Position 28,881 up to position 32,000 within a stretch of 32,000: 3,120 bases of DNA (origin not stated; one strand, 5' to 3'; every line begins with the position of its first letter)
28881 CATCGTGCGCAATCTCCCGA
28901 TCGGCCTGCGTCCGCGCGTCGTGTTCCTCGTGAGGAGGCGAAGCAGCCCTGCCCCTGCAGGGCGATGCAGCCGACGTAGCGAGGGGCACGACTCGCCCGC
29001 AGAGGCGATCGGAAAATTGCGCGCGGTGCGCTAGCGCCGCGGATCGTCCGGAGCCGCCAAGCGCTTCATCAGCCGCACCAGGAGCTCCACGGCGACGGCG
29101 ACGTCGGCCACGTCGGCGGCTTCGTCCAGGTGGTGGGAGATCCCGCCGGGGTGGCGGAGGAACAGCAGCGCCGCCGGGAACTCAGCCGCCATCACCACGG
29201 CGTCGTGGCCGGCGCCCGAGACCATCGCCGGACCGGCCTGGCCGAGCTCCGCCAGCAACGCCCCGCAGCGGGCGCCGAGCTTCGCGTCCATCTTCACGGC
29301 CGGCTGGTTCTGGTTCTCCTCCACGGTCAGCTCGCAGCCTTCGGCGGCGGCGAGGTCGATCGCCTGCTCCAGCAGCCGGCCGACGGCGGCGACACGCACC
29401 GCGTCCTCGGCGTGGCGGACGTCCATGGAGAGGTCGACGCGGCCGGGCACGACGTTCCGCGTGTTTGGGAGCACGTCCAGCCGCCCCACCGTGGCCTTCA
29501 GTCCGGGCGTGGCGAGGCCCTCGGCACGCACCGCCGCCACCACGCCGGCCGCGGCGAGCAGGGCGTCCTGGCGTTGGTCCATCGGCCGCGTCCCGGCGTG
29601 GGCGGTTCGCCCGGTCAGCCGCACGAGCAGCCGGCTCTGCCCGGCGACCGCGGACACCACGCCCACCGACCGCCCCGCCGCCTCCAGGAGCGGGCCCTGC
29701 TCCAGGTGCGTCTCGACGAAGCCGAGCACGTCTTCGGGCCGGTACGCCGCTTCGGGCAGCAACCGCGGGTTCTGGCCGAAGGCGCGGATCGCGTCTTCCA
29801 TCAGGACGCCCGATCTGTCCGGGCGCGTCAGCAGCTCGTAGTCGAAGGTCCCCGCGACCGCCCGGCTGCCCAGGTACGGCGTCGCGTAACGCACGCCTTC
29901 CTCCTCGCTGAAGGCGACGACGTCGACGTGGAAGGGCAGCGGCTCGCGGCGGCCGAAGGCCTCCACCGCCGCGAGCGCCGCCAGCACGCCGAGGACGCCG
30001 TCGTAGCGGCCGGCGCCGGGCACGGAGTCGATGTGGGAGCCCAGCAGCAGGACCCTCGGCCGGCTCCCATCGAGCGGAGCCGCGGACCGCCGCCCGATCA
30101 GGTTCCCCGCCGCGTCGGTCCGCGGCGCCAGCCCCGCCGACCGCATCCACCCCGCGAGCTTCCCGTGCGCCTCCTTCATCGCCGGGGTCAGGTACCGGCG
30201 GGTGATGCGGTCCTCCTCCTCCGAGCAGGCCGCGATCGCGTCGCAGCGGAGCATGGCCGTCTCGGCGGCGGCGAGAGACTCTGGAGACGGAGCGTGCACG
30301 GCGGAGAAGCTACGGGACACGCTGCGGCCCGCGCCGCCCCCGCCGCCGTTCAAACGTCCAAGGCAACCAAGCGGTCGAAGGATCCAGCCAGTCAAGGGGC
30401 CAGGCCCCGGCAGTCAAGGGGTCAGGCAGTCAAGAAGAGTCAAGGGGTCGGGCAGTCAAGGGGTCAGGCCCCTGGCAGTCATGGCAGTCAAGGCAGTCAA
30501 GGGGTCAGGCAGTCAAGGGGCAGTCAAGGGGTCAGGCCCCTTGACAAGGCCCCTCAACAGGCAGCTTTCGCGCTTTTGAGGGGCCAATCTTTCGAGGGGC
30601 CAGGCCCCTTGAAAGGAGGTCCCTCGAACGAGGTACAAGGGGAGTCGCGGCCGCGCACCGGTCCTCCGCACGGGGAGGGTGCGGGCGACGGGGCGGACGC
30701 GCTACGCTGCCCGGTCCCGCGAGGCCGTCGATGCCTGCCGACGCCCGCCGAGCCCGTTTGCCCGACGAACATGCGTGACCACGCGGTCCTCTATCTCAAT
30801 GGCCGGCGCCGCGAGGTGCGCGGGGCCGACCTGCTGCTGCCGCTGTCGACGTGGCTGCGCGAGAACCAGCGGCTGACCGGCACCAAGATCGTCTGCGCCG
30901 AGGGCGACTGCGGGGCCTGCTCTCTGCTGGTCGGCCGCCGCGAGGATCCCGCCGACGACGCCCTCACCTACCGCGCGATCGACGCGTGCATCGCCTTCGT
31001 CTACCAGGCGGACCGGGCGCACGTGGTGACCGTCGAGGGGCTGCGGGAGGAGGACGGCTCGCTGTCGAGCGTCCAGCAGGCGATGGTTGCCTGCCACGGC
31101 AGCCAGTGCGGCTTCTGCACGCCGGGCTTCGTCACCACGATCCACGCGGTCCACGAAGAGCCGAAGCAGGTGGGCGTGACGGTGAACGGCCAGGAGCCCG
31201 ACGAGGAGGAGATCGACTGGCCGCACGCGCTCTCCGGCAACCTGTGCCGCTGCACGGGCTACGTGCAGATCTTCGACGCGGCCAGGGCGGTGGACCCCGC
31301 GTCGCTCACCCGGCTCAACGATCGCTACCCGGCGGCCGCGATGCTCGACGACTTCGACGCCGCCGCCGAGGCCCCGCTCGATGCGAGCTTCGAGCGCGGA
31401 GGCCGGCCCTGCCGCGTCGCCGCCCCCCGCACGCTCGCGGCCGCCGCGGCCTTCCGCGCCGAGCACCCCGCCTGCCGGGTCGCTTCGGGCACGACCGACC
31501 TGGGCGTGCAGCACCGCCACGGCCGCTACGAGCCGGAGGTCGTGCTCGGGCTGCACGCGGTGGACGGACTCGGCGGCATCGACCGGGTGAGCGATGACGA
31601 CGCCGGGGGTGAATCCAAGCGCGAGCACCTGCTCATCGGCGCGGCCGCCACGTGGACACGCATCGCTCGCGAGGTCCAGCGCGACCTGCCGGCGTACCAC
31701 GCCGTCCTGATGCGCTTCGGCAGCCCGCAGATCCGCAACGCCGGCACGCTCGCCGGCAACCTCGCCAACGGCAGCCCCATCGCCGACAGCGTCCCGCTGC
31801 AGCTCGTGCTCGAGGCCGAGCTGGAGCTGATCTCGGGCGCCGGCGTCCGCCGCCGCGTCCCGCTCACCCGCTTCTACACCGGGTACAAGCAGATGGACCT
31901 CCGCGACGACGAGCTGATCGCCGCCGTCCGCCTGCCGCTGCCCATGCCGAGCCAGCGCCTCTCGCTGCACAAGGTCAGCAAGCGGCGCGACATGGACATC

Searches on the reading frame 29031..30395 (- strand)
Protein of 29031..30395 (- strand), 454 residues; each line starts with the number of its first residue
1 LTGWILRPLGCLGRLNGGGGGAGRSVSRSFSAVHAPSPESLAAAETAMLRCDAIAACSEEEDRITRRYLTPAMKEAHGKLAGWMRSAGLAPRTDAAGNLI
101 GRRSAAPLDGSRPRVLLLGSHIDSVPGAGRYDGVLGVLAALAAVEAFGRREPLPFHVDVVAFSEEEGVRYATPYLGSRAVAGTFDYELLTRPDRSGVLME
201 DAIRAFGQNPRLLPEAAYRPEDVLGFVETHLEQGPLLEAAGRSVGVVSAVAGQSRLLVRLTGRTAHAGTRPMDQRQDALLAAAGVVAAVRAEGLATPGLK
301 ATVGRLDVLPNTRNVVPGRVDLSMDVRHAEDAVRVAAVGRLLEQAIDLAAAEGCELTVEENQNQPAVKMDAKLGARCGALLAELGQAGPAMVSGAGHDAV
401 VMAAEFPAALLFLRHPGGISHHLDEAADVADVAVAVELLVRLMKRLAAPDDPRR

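Call 13: search_protein_families(library=pfam, proteins=[window:29031-30395:-])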
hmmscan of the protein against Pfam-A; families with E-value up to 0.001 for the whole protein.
window:29031-30395:- (454 aa): 3 families
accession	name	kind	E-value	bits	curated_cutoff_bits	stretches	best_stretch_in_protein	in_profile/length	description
PF01546.33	Peptidase_M20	-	2.2e-20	73.9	24.6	1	117-444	1-205/206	Peptidase family M20/M25/M40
PF04389.22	Peptidase_M28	-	2.9e-06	27.6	21.3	1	108-181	6-77/193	Peptidase family M28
PF07687.19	M20_dimer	-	0.00031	21.1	21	1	256-351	9-104/107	Peptidase dimerisation domain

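Call 35: search_solved_structures(query=window:29031-30395:-, show_alignments=2)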
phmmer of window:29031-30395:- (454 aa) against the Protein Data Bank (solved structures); distinct sequences matched with E-value up to 0.001: 19.
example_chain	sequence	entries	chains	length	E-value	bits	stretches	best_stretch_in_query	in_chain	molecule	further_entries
3n5f_A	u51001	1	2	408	1.9e-64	221.5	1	63-447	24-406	N-carbamoyl-L-amino acid hydrolase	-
5i4m_A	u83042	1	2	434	3e-53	184.6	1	64-444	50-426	Amidase, hydantoinase/carbamoylase family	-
1z2l_A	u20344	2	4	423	1.6e-52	182.2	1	64-447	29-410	Allantoate amidohydrolase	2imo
4pxd_A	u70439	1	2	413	1.3e-51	179.2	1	64-447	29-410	Allantoate amidohydrolase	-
5tp4_A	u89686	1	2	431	2.5e-51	178.3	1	65-441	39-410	Amidase, hydantoinase/carbamoylase family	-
5thw_A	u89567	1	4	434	3e-51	178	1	64-442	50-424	Deacylase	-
4wjb_A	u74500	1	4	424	6.9e-48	166.9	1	63-443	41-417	Putative amidohydrolase/peptidase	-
8c46_A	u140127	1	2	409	3.3e-47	164.7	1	66-429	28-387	N-carbamoyl-beta-alanine amidohydrolase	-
4pxe_A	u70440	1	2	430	1.3e-46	162.7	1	51-446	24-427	Ureidoglycolate hydrolase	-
4pxb_A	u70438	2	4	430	9.4e-46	159.9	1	51-446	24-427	Ureidoglycolate hydrolase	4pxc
8apz_A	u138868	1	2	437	8.5e-45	156.7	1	66-430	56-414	N-carbamoyl-L-amino-acid hydrolase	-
8aq0_A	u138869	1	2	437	8.9e-45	156.7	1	66-430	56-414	N-carbamoyl-L-amino-acid hydrolase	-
6c0d_A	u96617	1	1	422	4e-40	141.3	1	64-447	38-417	Amidase, hydantoinase/carbamoylase family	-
1r3n_A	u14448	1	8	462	1.5e-36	129.5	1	85-437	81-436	beta-alanine synthase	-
1r43_A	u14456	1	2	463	1.6e-36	129.5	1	85-437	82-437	beta-alanine synthase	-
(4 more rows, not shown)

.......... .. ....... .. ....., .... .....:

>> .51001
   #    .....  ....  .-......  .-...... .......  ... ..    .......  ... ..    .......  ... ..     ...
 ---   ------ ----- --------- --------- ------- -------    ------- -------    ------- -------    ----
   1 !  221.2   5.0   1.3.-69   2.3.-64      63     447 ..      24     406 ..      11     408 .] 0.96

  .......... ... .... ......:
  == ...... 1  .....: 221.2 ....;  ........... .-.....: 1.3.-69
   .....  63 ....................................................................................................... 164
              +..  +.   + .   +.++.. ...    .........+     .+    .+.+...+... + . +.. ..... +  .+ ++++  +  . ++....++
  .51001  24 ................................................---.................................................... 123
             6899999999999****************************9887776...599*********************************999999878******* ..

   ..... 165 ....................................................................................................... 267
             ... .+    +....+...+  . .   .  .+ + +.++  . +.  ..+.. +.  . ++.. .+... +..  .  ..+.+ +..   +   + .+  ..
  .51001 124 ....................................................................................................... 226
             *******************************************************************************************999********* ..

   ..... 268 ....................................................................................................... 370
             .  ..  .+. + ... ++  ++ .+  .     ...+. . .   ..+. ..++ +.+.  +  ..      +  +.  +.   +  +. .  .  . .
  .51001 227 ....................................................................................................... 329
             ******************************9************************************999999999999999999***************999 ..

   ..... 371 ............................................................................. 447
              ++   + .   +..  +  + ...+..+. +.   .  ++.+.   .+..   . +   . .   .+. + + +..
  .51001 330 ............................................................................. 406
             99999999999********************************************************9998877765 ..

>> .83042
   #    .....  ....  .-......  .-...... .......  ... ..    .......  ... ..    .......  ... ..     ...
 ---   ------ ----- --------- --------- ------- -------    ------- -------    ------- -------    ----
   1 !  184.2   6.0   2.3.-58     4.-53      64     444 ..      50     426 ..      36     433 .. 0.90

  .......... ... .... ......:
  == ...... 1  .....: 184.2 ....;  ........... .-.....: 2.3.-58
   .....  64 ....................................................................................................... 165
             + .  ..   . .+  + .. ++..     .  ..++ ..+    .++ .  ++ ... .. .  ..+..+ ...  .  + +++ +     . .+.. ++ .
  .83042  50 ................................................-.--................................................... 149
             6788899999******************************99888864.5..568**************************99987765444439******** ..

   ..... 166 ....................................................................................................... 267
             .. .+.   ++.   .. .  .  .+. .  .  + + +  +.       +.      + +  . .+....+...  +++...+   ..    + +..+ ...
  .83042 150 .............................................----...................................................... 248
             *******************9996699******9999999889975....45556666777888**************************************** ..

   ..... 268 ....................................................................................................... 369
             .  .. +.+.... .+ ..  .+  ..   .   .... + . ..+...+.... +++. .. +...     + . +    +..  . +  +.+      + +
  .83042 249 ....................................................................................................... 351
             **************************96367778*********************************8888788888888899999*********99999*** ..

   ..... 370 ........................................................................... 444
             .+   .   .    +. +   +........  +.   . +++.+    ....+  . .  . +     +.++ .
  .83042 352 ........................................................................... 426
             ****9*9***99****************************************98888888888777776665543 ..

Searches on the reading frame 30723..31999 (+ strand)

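Call 13: search_protein_families(library=pfam, proteins=[window:30723-31999:+])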
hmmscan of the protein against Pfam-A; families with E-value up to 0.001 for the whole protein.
window:30723-31999:+ (425 aa): 3 families
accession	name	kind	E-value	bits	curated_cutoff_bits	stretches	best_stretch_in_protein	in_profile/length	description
PF00941.27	FAD_binding_5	-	4.9e-36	124.5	27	1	231-406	4-169/170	FAD binding domain in molybdopterin dehydrogenase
PF01799.25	Fer2_2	-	3.2e-26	91.7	30.3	1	103-187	1-74/75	[2Fe-2S] binding domain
PF00111.32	Fer2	-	0.00017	21.9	21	0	25-74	3-51/77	2Fe-2S iron-sulfur cluster binding domain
